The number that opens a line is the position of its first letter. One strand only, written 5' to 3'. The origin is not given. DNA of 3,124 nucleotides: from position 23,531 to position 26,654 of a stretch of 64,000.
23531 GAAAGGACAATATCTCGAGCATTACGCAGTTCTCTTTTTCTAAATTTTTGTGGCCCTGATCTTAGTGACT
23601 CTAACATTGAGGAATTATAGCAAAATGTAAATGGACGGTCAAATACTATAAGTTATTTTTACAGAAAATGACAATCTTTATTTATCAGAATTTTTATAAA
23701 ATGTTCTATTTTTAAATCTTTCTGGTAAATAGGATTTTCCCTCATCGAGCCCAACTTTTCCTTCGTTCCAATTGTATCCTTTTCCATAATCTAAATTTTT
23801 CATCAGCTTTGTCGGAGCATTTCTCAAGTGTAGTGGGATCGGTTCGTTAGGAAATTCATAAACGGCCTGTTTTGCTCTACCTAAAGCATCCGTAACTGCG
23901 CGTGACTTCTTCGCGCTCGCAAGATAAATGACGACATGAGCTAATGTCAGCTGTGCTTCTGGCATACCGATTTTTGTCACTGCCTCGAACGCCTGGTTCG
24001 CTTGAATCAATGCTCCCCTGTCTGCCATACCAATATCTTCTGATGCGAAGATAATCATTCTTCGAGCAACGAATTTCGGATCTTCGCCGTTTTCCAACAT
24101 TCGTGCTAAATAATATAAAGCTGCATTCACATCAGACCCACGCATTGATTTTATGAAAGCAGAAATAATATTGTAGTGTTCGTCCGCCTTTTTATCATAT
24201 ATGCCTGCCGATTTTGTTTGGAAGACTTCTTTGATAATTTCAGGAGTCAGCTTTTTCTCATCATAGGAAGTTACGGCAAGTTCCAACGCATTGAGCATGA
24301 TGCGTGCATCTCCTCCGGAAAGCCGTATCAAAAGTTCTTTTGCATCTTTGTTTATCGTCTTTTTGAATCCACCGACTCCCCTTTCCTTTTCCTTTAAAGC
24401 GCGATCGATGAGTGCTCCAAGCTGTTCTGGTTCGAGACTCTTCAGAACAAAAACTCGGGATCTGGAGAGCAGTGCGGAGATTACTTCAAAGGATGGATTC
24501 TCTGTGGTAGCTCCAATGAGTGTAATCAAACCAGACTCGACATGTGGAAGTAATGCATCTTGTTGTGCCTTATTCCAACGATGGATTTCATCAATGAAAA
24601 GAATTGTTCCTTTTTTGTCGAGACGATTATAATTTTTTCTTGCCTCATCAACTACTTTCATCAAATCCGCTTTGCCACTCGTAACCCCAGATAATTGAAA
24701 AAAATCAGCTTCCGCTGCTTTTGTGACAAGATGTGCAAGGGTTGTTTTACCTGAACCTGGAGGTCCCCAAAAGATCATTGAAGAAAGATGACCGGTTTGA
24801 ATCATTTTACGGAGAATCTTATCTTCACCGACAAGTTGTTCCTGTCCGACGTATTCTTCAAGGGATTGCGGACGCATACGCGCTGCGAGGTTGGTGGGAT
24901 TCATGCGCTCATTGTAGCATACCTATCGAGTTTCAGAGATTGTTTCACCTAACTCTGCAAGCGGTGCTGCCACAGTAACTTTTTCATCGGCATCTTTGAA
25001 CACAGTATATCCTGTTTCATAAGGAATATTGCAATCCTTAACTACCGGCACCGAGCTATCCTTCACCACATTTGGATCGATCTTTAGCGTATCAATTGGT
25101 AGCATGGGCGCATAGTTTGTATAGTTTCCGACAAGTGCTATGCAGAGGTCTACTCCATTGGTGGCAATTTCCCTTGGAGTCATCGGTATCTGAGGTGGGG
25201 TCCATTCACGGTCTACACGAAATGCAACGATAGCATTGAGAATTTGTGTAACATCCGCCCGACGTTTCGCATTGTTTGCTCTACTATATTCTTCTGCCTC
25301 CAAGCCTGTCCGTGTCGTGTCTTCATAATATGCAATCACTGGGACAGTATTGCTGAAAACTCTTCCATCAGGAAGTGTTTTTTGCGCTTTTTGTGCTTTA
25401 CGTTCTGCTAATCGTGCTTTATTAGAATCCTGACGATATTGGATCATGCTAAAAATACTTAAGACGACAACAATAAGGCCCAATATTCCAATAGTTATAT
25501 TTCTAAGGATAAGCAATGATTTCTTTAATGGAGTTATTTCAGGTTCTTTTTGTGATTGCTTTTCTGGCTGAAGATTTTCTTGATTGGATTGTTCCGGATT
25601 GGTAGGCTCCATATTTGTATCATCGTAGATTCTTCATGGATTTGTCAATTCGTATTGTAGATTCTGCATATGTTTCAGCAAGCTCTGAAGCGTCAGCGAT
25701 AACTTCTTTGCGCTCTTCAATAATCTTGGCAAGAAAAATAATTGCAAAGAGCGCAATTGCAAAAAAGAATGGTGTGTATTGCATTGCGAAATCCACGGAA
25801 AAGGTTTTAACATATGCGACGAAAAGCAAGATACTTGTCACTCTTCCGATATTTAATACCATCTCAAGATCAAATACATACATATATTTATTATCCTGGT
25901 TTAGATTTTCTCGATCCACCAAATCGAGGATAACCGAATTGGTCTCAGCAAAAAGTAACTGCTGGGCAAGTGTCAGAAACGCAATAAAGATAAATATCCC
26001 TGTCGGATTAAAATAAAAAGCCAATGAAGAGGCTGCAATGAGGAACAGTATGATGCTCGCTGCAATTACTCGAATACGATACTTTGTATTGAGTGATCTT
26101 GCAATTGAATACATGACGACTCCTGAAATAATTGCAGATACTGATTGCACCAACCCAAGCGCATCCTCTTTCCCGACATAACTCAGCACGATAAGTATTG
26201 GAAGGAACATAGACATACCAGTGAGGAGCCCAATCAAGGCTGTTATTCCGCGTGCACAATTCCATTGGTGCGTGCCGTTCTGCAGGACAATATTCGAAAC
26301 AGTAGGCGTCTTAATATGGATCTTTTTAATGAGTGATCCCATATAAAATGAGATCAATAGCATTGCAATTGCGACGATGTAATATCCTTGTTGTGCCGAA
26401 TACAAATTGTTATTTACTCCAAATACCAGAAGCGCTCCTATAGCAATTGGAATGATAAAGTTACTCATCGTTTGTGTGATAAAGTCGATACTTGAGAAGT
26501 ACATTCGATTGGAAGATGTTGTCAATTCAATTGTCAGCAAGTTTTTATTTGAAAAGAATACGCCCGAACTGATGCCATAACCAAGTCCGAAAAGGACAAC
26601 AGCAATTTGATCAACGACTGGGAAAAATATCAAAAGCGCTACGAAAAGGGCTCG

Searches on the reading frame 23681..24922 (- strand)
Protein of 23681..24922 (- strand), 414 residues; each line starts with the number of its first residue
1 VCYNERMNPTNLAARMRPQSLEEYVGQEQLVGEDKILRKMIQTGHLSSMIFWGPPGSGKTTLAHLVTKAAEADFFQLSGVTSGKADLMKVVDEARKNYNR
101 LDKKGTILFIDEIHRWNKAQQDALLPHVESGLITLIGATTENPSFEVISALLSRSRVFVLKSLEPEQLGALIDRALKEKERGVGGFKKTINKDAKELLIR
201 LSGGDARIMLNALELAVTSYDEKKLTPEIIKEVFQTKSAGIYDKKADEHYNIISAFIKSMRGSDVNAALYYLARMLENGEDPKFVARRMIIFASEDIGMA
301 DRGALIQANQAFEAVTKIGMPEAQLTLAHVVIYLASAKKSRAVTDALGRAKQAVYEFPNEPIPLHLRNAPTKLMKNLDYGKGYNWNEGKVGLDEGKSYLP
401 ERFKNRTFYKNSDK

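Call 76: search_protein_families(library=pfam, proteins=[window:23681-24922:-], max_evalue=0.01)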
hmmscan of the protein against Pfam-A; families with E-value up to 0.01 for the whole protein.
window:23681-24922:- (414 aa): 18 families
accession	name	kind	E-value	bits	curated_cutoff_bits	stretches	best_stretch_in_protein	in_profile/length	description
PF12002.13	MgsA_C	-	1e-55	188.6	27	1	262-413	1-152/167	MgsA AAA+ ATPase C terminal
PF16193.11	AAA_assoc_2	-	2.9e-24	85.6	34.3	1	188-261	5-81/81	AAA C-terminal domain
PF00004.35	AAA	-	8.1e-16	59.1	21.2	1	49-157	1-125/131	ATPase family associated with various cellular activities (AAA)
PF05496.18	RuvB_N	-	3.8e-15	56.4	27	1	16-136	1-116/159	Holliday junction DNA helicase RuvB P-loop domain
PF07728.20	AAA_5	-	2.1e-06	28.2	22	1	49-136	2-98/139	AAA domain (dynein-related subfamily)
PF13191.12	AAA_16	-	6.6e-05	23.9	32.6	0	41-85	19-60/167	AAA ATPase domain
PF13173.12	AAA_14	-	8.6e-05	23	27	1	50-121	6-79/129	AAA domain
PF00158.32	Sigma54_activat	-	0.00013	22.1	20.2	0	104-150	93-140/168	Sigma-54 interaction domain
PF01078.27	Mg_chelatase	-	0.00027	20.8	20.3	0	48-66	24-42/207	Magnesium chelatase, subunit ChlI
PF13604.12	AAA_30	-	0.00057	20.1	27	1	39-136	12-122/191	AAA domain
PF07724.20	AAA_2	-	0.00078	19.9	27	1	46-134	3-105/166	AAA domain (Cdc48 subfamily)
PF20720.3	nSTAND3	-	0.00092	19.4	27.2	1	49-114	20-75/155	Novel STAND NTPase 3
PF13401.12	AAA_22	-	0.0018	19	27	0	47-72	6-31/130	AAA domain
PF06068.19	TIP49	-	0.0032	17.1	23.8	1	22-79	24-85/347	TIP49 P-loop domain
PF14532.12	Sigma54_activ_2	-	0.0035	18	25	0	52-129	27-94/138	Sigma-54 interaction domain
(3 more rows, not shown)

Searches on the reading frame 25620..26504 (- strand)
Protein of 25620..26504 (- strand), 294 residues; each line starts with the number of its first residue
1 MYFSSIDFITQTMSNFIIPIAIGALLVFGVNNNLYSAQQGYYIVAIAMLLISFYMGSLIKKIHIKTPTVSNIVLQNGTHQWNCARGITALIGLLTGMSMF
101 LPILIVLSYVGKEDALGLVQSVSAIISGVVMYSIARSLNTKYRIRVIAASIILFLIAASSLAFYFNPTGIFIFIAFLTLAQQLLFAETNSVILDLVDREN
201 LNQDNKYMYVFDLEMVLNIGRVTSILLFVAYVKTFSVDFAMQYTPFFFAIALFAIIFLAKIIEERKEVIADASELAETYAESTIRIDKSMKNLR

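Call 76: search_protein_families(library=pfam, proteins=[window:25620-26504:-], max_evalue=0.01)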
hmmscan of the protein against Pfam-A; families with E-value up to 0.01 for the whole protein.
window:25620-26504:- (294 aa): 1 family
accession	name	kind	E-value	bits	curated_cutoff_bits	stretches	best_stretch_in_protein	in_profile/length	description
PF07690.21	MFS_1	-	0.00079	18.9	33.4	1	93-259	8-170/347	Major Facilitator Superfamily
